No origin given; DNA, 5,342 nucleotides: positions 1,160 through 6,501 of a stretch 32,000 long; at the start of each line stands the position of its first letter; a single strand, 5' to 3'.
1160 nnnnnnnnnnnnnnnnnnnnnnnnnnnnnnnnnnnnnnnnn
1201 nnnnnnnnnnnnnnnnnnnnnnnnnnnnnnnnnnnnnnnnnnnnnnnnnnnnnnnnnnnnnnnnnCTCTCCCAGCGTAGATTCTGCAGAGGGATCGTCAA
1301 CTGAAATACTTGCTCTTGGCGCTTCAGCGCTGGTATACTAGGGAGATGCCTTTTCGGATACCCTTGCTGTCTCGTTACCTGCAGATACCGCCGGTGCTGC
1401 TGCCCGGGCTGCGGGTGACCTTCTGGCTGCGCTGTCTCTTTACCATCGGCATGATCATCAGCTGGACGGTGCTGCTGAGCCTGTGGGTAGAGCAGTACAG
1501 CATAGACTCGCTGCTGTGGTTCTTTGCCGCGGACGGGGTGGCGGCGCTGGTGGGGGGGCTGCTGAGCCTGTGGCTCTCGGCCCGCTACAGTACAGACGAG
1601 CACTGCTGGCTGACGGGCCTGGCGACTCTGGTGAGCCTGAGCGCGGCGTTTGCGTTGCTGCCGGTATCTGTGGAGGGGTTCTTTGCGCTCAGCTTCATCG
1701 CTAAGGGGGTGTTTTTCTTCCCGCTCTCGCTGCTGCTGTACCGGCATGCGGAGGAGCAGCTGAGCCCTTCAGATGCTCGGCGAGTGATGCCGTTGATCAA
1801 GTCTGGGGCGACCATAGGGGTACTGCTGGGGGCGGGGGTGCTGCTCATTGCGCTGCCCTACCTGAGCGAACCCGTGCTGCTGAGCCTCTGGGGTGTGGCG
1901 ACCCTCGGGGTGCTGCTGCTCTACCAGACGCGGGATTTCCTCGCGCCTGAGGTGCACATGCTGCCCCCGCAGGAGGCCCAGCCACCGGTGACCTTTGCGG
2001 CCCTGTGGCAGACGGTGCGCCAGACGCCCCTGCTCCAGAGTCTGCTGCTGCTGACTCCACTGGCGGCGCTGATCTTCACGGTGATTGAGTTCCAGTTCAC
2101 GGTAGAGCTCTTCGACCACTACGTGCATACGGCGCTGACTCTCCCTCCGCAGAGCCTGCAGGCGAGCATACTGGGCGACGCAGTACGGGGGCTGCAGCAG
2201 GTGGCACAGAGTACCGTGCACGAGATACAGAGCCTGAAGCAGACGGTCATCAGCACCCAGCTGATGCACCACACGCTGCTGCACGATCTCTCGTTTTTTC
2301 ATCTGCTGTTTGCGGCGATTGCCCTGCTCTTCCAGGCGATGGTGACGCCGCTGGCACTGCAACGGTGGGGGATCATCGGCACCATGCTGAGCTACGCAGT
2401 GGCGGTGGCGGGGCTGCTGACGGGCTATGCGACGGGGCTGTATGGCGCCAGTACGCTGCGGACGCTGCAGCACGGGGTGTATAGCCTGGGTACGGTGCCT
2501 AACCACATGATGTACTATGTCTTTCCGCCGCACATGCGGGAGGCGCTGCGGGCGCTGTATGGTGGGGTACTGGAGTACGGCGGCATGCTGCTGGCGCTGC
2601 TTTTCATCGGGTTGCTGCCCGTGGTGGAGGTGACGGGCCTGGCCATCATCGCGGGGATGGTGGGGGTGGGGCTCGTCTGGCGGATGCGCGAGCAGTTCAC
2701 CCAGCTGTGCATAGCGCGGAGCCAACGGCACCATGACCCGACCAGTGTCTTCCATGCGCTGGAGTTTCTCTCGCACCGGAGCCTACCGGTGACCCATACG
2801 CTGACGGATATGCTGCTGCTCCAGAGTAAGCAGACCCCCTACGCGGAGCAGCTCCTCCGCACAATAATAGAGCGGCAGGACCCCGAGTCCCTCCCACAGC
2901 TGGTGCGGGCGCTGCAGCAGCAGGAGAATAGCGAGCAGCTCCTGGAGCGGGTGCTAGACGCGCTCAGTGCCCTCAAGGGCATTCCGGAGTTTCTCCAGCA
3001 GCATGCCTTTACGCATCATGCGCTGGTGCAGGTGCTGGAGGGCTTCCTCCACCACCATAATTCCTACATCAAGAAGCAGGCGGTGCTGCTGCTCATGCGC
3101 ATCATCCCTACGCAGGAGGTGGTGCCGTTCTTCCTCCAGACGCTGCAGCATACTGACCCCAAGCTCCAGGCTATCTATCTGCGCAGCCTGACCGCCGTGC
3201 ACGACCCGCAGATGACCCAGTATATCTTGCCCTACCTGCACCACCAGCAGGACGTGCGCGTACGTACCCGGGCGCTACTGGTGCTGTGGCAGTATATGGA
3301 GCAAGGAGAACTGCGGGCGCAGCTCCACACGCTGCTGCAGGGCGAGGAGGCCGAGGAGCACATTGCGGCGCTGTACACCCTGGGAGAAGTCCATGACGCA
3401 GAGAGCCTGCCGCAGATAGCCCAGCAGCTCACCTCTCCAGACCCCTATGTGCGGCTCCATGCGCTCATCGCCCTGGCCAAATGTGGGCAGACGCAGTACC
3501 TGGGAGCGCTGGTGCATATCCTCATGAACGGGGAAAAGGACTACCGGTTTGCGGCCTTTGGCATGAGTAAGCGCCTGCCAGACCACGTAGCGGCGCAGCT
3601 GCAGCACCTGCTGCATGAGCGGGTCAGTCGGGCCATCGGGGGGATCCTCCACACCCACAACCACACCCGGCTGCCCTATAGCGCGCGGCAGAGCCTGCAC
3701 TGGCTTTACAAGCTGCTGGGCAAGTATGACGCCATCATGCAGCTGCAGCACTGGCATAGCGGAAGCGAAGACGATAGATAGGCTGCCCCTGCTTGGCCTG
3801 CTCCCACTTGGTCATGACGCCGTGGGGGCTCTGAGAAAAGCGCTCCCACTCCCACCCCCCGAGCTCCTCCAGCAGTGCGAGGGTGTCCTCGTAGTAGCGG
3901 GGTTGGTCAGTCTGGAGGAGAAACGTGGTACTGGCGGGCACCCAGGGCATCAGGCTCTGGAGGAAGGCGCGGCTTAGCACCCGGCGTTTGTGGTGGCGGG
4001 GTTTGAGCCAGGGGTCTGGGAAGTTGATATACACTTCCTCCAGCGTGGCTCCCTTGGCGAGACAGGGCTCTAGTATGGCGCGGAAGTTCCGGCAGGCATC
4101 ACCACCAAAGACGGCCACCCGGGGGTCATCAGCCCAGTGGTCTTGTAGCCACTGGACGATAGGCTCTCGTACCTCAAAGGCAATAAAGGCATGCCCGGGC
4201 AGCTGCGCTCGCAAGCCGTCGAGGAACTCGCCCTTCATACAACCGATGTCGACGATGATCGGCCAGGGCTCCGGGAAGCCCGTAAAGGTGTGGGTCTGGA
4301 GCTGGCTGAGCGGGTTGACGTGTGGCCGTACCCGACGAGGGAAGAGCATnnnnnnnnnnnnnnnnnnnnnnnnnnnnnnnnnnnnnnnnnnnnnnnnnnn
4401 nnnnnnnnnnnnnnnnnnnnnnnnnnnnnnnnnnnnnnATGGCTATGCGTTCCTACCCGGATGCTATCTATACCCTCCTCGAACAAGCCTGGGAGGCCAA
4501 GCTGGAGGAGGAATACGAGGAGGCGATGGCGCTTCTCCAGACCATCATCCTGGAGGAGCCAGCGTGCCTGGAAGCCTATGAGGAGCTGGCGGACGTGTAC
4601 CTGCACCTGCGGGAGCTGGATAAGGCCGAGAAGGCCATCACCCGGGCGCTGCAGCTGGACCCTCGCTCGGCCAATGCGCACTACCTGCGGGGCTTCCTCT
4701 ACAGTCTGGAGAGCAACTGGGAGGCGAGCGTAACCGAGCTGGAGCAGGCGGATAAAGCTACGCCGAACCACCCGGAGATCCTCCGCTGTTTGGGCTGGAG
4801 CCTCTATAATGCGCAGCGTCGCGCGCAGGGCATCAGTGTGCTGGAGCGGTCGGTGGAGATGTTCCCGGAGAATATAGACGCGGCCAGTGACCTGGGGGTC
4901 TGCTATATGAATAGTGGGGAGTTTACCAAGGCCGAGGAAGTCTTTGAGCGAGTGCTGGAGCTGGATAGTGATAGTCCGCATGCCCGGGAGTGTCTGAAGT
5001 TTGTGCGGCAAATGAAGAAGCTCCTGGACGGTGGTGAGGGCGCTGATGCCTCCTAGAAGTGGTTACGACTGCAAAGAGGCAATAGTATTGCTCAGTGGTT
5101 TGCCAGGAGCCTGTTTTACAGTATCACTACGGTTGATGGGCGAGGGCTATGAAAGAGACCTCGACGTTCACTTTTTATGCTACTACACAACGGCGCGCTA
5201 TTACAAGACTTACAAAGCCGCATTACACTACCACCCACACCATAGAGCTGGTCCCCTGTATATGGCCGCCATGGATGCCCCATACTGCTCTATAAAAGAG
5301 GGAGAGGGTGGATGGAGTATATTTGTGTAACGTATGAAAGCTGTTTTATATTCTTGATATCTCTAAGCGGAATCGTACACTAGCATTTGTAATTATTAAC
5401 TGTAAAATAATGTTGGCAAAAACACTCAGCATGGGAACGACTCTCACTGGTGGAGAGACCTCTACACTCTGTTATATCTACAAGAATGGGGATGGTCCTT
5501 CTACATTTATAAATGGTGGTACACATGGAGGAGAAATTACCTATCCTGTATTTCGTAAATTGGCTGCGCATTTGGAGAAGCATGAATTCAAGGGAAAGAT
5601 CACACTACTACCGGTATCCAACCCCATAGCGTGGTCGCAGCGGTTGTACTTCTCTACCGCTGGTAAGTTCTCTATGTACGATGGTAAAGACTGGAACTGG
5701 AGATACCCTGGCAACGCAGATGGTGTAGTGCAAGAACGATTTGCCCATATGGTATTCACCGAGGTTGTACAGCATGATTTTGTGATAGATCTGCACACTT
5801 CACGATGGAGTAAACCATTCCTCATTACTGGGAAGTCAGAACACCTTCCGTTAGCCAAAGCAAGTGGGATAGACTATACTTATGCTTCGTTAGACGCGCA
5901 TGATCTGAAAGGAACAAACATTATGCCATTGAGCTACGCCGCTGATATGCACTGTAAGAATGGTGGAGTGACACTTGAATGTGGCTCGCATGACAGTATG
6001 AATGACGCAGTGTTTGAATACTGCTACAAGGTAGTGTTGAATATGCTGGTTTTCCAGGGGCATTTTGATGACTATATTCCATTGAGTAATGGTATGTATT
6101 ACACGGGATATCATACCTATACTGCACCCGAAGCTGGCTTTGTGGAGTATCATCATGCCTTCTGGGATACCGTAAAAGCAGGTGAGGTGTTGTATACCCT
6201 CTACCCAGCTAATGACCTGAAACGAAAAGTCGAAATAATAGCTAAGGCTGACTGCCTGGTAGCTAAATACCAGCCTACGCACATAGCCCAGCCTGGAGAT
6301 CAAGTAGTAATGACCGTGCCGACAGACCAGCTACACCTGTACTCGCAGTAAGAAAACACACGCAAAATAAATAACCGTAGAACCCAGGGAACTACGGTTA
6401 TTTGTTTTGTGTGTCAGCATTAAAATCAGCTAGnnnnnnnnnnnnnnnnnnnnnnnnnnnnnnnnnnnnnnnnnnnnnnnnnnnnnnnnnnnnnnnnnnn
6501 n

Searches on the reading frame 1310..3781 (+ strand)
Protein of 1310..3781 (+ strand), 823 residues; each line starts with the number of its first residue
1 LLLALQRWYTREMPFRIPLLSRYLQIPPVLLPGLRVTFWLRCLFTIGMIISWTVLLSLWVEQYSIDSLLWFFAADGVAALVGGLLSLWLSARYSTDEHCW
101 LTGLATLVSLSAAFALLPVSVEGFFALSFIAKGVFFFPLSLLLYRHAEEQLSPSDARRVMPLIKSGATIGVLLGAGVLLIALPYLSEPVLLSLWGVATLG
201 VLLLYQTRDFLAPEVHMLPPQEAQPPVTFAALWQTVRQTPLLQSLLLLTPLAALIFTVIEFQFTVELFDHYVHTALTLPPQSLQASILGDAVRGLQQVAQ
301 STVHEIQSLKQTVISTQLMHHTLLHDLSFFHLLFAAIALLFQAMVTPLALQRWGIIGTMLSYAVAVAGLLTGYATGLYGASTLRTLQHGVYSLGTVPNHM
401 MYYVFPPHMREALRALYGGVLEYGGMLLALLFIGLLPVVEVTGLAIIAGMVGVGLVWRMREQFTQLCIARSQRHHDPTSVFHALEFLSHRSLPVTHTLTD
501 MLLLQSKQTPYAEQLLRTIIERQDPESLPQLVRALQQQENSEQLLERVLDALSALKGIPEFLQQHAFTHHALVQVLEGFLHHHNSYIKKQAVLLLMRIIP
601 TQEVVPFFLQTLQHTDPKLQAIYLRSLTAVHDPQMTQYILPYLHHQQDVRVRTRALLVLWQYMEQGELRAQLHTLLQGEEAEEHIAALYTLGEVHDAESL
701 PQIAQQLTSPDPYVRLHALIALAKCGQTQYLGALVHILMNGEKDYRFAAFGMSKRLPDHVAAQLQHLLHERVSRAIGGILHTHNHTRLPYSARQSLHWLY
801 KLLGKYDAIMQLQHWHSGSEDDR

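Call 6: search_protein_families(library=pfam, proteins=[window:1310-3781:+], max_evalue=0.01)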
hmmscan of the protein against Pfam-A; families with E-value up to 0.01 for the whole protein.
window:1310-3781:+ (823 aa): 6 families
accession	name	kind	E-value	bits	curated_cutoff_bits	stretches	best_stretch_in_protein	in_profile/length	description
PF13646.12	HEAT_2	-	3.1e-21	75.9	27.7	2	674-749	6-83/88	HEAT repeats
PF01602.26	Adaptin_N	-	2.9e-06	26.6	37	0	604-659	80-138/524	Adaptin N terminal region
PF02985.28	HEAT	-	2.8e-05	24.4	23.5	0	700-726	2-28/31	HEAT repeat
PF12717.13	Cnd1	-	0.00045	20.7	26.4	0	700-725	23-48/162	non-SMC mitotic condensation complex subunit 1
PF22928.2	INTS1_R4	-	0.004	17.5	27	1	550-628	12-95/102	Integrator complex subunit 1, R4 domain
PF03130.22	HEAT_PBS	-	0.0062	17.4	20.9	0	517-536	7-26/27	PBS lyase HEAT-like repeat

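Call 7: search_protein_families(library=ncbifam, proteins=[window:1310-3781:+], max_evalue=0.01)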
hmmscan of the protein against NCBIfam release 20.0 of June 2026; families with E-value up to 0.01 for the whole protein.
window:1310-3781:+ (823 aa): 4 families
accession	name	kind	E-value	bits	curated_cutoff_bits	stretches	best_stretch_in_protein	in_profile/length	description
NF045915.1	PhycobilmeDegNblB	equivalog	7.6e-05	22.3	300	0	676-734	139-197/214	phycobilisome degradation protein NblB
NF058502.1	phyc_lyase_CpcE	equivalog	0.00019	21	330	0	688-748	63-123/260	C-phycocyanin alpha-cysteine-84 phycocyanobilin lyase subunit CpcE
TIGR02270.1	TIGR02270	subfamily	0.00072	18.7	206.8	0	659-750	109-199/410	TIGR02270 family protein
NF010374.0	PRK13800.1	equivalog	0.0049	15.2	1196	1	624-727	613-716/898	fumarate reductase/succinate dehydrogenase flavoprotein subunit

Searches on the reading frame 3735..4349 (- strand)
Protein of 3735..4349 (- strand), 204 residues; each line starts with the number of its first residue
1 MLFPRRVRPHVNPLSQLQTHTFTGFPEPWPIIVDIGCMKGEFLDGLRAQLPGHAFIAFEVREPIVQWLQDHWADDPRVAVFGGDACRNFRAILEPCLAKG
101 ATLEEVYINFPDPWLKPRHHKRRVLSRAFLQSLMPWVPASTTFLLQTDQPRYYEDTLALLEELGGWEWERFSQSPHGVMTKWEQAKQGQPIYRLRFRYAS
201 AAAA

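Call 6: search_protein_families(library=pfam, proteins=[window:3735-4349:-], max_evalue=0.01)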
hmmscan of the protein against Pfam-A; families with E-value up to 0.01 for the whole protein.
window:3735-4349:- (204 aa): 1 family
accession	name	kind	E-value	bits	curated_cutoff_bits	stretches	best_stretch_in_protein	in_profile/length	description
PF02390.23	Methyltransf_4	-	3.2e-25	89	24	1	30-192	3-171/173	Putative methyltransferase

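Call 7: search_protein_families(library=ncbifam, proteins=[window:3735-4349:-], max_evalue=0.01)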
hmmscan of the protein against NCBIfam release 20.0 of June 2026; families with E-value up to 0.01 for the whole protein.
window:3735-4349:- (204 aa): 5 families
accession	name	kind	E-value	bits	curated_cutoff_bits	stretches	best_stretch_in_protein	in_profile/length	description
TIGR00091.1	TIGR00091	equivalog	5.3e-23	81.4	112.65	1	27-164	15-149/194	tRNA (guanosine(46)-N7)-methyltransferase TrmB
NF001080.0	PRK00121.2-2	equivalog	4.4e-16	58.8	132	1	29-163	47-177/224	tRNA (guanosine(46)-N7)-methyltransferase TrmB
NF010719.0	PRK14121.1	equivalog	5.7e-10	38.7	402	1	31-197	125-287/396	tRNA (guanosine(46)-N7)-methyltransferase TrmB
NF002421.0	PRK01544.1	equivalog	5.5e-07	28.7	567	1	101-167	416-482/524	bifunctional peptide chain release factor N(5)-glutamine methyltransferase PrmC/tRNA (guanosine(46)-N7)-methyltransferase TrmB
NF000047.1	ErmV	exception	0.006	16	500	0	28-88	35-93/259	23S rRNA (adenine(2058)-N(6))-methyltransferase Erm(V)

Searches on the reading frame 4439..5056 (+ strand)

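Call 6: search_protein_families(library=pfam, proteins=[window:4439-5056:+], max_evalue=0.01)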
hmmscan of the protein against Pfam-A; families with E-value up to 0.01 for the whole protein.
window:4439-5056:+ (205 aa): 31 families (the best 25 are shown)
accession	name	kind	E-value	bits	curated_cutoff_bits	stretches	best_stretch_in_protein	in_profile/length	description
PF07719.23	TPR_2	-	5.2e-24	82.8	27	2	45-76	2-33/34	Tetratricopeptide repeat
PF14559.12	TPR_19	-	3.5e-22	79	25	3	126-183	5-62/68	Tetratricopeptide repeat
PF13432.12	TPR_16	-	3.9e-19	69.2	32.7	3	118-180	3-65/65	Tetratricopeptide repeat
PF00515.34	TPR_1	-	1.2e-17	63.3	27.8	2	150-178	5-33/34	Tetratricopeptide repeat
PF13428.12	TPR_14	-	7.3e-17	60.6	23.5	2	45-85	2-42/44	Tetratricopeptide repeat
PF13181.12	TPR_8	-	1.5e-16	59.5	25.7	2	45-75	2-32/34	Tetratricopeptide repeat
PF13431.12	TPR_17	-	1.3e-15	56.8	24.4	2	68-95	3-30/34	Tetratricopeptide repeat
PF13371.12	TPR_9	-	5.9e-15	55.5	35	2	124-184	7-67/73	Tetratricopeptide repeat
PF13414.12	TPR_11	-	2e-14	53.4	26.8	1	61-88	11-38/42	TPR repeat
PF13174.12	TPR_6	-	5.9e-11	42.7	26.3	0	152-179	6-33/33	Tetratricopeptide repeat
PF13424.12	TPR_12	-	5.9e-10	39.6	30.1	1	148-178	5-35/77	Tetratricopeptide repeat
PF13176.12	TPR_7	-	6e-10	38.9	27.9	1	150-181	3-34/36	Tetratricopeptide repeat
PF12895.13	ANAPC3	-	6.3e-10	39.6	27.2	1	60-137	5-81/82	Anaphase-promoting complex, cyclosome, subunit 3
PF25063.1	ARM_TT21_C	-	1.8e-08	34.9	35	1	48-144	99-196/209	Tetratricopeptide repeat protein 21 C-terminal ARM domain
PF23914.1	TPR_CcmH_CycH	-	4.3e-08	33.6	42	1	6-80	12-86/158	Cytochrome c-type biogenesis protein H TPR domain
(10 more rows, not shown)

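Call 7: search_protein_families(library=ncbifam, proteins=[window:4439-5056:+], max_evalue=0.01)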
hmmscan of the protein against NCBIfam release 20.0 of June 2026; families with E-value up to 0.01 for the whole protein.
window:4439-5056:+ (205 aa): 33 families (the best 25 are shown)
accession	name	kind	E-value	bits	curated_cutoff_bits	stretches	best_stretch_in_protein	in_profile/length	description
NF040959.1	MamA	equivalog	1.2e-18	67.3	200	2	96-182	55-141/204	magnetosome protein MamA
TIGR02521.1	type_IV_pilW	equivalog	2.1e-18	66.8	154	1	45-186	32-175/234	type IV pilus biogenesis/stability protein PilW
TIGR02917.1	PEP_TPR_lipo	equivalog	1.3e-17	63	312.2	1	5-184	154-333/899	XrtA/PEP-CTERM system TPR-repeat protein PrsT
NF008757.0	PRK11788.1-5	equivalog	1.5e-12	47.4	363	2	47-141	183-278/388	lipopolysaccharide assembly protein LapB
NF007302.0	PRK09782.1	equivalog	2.7e-11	42.2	1223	1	65-177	600-711/990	phage receptor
NF052415.1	T3SS_chap_SctY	equivalog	4.6e-09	36.7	70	1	108-183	2-77/106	type III secretion apparatus assembly chaperone SctY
TIGR02552.1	LcrH_SycD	equivalog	1.4e-08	34.5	104.8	1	7-93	15-101/136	SycD/LcrH family type III secretion system chaperone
NF047371.1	FlcA_CTERM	equivalog_domain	2.7e-08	32.8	300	2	19-73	322-376/646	periplasmic flagellar collar protein FlcA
NF033920.0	C39_PA2778_fam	equivalog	4e-08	33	150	1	2-75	182-255/255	PA2778 family cysteine peptidase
NF008391.2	PRK11189.1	equivalog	1.9e-07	30.8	250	1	136-182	89-135/297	lipoprotein NlpI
TIGR02795.1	tol_pal_ybgF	equivalog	2.1e-07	31.5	90.1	1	46-148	4-112/119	tol-pal system protein YbgF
TIGR00540.1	TPR_hemY_coli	hypoth_equivalog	2.2e-07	30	142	1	125-184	305-364/385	heme biosynthesis-associated TPR protein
NF009037.0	PRK12370.1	equivalog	2.7e-07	29.4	589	1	27-156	278-417/553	HilA/EilA family virulence transcriptional regulator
NF033758.1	gliding_GltE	equivalog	6.2e-07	28.7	225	1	23-115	235-327/411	adventurous gliding motility TPR repeat lipoprotein GltE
NF008756.0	PRK11788.1-4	equivalog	7.3e-07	28.5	474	1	123-190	191-256/389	lipopolysaccharide assembly protein LapB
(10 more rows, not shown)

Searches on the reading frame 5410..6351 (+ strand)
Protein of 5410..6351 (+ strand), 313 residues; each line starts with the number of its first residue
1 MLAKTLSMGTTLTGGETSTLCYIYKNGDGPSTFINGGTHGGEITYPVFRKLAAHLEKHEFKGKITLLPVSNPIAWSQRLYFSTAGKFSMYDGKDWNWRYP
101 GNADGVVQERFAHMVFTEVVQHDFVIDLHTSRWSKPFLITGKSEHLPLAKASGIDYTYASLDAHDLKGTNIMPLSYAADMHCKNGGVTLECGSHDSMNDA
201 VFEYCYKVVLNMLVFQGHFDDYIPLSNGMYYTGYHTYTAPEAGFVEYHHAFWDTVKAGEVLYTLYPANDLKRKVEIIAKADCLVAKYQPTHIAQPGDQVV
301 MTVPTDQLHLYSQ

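Call 6: search_protein_families(library=pfam, proteins=[window:5410-6351:+], max_evalue=0.01)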
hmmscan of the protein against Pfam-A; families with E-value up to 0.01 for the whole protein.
window:5410-6351:+ (313 aa): 1 family
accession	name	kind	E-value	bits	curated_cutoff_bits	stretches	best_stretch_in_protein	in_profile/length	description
PF24827.1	AstE_AspA_cat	-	6.9e-15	55.5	25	1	28-213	1-189/192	Succinylglutamate desuccinylase/Aspartoacylase catalytic domain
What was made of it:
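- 5410..6351 (+): 313-aa AstE/AspA-type (succinylglutamate desuccinylase / aspartoacylase family) zinc amidohydrolase, convergent with the ligase. PF24827, E 6.9e-15 (call 6).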

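Call 7: search_protein_families(library=ncbifam, proteins=[window:5410-6351:+], max_evalue=0.01)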
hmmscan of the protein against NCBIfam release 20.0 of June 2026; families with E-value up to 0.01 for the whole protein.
window:5410-6351:+ (313 aa): 1 family
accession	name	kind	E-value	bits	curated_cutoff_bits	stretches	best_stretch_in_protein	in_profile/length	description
TIGR02994.1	ectoine_eutE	equivalog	1e-15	57.5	402.7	1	23-299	41-321/325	N(2)-acetyl-L-2,4-diaminobutanoate deacetylase DoeB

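Call 69: search_solved_structures(query=window:5410-6351:+, max_evalue=0.01, show_alignments=1)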
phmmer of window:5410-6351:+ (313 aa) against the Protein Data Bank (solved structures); distinct sequences matched with E-value up to 0.01: 9.
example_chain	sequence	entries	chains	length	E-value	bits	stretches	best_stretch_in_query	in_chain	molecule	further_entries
2qj8_A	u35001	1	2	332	1.8e-12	50.1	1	23-130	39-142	Mlr6093 protein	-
3fmc_A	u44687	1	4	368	3.1e-12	49.3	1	11-102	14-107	Putative succinylglutamate desuccinylase / aspartoacylase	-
3lwu_A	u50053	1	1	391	1e-10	44.3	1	6-101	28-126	Succinylglutamate desuccinylase/aspartoacylase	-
3cdx_A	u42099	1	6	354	2.6e-10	42.9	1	21-134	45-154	Succinylglutamatedesuccinylase/aspartoacylase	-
6twm_A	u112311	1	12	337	1.5e-07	33.9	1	22-138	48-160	N-acetyl-L-2,4-diaminobutyric acid deacetylase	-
6twl_A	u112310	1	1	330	1.6e-07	33.8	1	22-137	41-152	N-acetyl-L-2,4-diaminobutyric acid deacetylase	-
8ein_A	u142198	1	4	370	2.2e-07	33.4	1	26-126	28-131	Succinylglutamate desuccinylase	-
8eip_A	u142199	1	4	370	1.1e-06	31.1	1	26-126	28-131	Succinylglutamate desuccinylase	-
3na6_A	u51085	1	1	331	2.2e-05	26.8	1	22-137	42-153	Succinylglutamate desuccinylase/aspartoacylase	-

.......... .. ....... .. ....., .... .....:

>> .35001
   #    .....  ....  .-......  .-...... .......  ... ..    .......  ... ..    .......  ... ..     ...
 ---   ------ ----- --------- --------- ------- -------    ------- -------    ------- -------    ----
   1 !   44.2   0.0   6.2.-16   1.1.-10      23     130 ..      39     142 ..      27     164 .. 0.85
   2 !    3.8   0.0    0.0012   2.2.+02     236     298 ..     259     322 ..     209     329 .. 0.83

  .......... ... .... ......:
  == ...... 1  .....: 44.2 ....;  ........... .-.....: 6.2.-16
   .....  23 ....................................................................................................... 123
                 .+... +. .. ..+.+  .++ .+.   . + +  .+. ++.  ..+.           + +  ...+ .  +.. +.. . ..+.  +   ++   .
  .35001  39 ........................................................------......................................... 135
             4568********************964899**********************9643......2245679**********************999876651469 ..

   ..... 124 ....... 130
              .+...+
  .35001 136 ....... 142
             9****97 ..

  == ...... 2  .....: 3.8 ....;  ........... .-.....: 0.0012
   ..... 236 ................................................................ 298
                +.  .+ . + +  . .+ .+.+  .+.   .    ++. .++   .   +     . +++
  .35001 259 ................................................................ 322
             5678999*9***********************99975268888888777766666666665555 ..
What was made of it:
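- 5410..6351 (+): PDB relatives 2qj8, 3fmc and DoeB 6twm, with the GGTHGGE and DLHT motifs aligned (call 69).
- On AstE/AspA zinc amidohydrolase family (the partner gene): GGTHGGE and DLHT align to 2qj8 (call 69).
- Closest known: AstE/AspA family. Same: The partner gene is a clear member, with PF24827 and intact HxxE and His zinc-binding motifs (calls 6, 69).
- AstE/AspA relatives with known function act on small N-acyl amino acids, for example DoeB 6twm and succinylglutamate desuccinylase 8ein (call 69).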

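Call 104: search_protein_families(library=padloc, proteins=[window:5410-6351:+], max_evalue=0.01)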
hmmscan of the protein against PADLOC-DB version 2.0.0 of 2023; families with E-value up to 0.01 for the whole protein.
window:5410-6351:+ (313 aa): 0 families
